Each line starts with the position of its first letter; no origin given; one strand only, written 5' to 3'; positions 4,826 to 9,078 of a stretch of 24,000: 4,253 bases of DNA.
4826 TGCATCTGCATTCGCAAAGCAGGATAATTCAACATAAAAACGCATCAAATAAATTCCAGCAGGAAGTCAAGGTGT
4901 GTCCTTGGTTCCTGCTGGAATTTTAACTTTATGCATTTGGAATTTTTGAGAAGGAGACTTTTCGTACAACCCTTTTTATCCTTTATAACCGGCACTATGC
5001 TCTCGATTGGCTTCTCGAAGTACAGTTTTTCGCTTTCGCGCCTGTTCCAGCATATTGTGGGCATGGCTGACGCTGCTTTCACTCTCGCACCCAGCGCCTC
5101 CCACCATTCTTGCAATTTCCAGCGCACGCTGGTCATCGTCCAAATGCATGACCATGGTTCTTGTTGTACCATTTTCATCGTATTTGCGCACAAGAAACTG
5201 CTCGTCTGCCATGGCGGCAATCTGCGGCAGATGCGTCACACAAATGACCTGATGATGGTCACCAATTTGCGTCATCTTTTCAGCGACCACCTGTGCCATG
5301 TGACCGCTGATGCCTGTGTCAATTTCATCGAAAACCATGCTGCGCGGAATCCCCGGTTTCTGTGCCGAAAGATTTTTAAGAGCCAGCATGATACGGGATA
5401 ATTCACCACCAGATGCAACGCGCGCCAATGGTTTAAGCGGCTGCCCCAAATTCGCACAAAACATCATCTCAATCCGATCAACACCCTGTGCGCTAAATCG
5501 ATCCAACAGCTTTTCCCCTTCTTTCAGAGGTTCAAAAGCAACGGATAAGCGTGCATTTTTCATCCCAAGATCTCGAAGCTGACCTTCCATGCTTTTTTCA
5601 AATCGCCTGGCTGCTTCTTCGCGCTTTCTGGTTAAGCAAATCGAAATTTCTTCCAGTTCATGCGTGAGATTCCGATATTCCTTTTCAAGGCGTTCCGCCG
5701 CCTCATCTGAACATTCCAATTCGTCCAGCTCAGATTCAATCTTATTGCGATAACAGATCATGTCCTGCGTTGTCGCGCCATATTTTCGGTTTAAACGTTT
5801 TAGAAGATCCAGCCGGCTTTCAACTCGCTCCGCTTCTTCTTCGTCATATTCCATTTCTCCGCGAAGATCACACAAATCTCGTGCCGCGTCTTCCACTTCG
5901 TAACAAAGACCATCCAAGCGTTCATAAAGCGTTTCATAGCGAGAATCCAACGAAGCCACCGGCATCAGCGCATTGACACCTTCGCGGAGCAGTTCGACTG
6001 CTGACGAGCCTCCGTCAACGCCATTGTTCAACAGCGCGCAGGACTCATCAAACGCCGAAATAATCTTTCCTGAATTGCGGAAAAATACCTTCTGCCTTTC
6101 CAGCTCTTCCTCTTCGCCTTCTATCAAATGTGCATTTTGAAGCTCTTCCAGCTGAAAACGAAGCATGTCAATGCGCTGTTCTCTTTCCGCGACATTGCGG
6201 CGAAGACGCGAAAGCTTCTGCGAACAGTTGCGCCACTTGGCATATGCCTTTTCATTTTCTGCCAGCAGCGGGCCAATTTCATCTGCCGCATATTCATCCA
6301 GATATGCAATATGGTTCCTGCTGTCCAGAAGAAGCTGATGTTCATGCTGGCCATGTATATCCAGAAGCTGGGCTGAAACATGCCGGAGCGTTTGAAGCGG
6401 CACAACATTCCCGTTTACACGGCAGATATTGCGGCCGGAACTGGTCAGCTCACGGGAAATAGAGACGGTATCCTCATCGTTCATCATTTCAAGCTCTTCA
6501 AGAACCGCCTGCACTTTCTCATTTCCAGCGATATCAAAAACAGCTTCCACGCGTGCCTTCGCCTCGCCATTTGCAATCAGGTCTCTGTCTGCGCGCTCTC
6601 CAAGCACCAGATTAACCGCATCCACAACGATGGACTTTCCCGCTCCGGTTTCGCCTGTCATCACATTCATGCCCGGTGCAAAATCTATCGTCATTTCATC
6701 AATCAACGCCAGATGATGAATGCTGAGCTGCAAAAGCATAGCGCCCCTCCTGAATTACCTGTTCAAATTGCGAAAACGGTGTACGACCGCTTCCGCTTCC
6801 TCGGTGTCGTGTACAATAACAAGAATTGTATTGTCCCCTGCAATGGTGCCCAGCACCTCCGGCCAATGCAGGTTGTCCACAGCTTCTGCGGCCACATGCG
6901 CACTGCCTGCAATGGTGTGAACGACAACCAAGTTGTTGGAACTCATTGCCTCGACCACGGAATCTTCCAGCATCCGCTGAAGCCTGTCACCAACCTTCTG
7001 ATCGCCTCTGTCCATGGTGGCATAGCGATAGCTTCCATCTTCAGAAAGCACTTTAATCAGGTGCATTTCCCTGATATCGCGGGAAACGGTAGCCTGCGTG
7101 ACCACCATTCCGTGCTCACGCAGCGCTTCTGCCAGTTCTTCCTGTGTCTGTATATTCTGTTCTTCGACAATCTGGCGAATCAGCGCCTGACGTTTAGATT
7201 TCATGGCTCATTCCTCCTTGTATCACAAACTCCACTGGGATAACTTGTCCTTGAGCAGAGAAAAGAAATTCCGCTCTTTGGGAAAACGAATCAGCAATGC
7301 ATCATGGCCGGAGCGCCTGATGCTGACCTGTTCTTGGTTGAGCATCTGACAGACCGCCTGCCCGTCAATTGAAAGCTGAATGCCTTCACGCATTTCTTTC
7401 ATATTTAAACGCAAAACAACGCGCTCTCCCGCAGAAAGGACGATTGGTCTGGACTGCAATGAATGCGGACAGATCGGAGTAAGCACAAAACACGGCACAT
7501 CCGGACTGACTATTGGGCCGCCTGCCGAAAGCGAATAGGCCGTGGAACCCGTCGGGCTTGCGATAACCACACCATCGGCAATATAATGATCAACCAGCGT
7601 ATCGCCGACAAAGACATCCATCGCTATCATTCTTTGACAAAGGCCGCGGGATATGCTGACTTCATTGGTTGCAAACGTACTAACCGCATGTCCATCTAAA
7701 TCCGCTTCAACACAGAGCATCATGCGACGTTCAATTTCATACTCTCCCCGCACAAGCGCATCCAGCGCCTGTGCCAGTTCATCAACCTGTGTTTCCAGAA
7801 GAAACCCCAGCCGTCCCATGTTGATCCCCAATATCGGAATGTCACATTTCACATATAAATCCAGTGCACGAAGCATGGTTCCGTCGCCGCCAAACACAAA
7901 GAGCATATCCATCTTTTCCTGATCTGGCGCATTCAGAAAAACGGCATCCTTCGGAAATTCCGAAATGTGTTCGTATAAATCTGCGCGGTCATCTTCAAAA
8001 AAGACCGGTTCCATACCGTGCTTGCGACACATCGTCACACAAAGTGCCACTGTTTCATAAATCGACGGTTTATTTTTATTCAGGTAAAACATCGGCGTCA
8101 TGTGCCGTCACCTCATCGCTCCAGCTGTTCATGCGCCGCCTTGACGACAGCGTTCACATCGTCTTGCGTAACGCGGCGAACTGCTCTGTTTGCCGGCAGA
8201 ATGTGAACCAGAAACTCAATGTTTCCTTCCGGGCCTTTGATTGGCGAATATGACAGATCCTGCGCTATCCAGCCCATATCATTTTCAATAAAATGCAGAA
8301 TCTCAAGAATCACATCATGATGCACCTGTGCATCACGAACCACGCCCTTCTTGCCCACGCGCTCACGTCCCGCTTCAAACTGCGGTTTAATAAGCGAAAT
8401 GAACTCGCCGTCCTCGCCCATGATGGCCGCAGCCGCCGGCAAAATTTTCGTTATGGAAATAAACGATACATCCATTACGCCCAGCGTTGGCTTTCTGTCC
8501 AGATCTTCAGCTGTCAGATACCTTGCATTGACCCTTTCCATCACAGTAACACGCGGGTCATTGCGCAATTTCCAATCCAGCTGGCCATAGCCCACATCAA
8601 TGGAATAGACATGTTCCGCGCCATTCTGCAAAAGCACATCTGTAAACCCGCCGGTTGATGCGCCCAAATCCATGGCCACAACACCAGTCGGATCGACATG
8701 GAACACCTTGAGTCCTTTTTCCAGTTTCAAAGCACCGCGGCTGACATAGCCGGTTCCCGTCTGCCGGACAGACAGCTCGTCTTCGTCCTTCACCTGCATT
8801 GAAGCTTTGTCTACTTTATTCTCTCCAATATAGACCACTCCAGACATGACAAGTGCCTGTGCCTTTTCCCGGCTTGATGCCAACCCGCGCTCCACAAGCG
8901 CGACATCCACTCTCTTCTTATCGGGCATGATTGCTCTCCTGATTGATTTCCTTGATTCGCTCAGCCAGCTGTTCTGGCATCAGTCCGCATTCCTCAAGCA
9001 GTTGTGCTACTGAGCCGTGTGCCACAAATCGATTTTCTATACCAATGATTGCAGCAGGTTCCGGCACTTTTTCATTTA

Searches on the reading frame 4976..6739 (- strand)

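Call 15: search_protein_families(library=pfam, proteins=[window:4976-6739:-], max_evalue=0.001)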
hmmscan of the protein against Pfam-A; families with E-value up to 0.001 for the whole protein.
window:4976-6739:- (587 aa): 3 families
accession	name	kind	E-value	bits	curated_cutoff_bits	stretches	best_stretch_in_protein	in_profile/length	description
PF02463.25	SMC_N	-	1.3e-18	67.7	40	1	14-521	16-215/220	RecF/RecN/SMC N terminal domain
PF13476.12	AAA_23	-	5.8e-13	50.4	27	1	4-214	1-194/201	AAA domain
PF13555.12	AAA_29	-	9.7e-05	22.5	27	1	11-46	10-46/61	P-loop containing region of AAA domain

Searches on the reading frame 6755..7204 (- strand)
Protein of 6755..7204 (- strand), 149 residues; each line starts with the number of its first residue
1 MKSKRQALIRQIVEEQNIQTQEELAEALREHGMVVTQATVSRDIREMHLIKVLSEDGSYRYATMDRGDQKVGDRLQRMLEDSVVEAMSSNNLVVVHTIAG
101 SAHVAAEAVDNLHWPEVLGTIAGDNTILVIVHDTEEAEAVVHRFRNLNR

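Call 15: search_protein_families(library=pfam, proteins=[window:6755-7204:-], max_evalue=0.001)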
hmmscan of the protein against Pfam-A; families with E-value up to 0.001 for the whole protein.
window:6755-7204:- (149 aa): 2 families
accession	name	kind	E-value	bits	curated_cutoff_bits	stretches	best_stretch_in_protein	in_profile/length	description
PF02863.23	Arg_repressor_C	-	6.7e-26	90.4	25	1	79-145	1-67/68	Arginine repressor, C-terminal domain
PF01316.27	Arg_repressor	-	7.6e-24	83.7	27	1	2-65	3-66/70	Arginine repressor, DNA binding domain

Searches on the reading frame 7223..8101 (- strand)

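Call 4: search_protein_families(library=pfam, proteins=[window:7223-8101:-], max_evalue=0.01)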
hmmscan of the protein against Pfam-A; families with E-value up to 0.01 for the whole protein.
window:7223-8101:- (292 aa): 2 families
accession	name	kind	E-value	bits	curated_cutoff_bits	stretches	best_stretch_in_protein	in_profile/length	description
PF20143.4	NAD_kinase_C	-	1.2e-34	119.2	23.7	1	146-272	2-125/126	ATP-NAD kinase C-terminal domain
PF01513.26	NAD_kinase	-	7.7e-17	62.3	25.5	1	55-121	64-130/130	ATP-NAD kinase N-terminal domain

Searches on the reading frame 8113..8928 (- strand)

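Call 4: search_protein_families(library=pfam, proteins=[window:8113-8928:-], max_evalue=0.01)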
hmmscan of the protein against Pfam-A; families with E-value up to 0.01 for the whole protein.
window:8113-8928:- (271 aa): 3 families
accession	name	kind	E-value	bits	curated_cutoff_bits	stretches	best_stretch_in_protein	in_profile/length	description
PF01728.25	FtsJ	-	5e-43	147.6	24.1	1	61-242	1-178/181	FtsJ-like methyltransferase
PF01479.30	S4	-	6.4e-10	39.1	22.8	1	6-52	2-48/48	S4 domain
PF22421.1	SYY_C-terminal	-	3.2e-05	24.2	27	1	6-53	20-67/83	Tyrosine--tRNA ligase SYY-like C-terminal domain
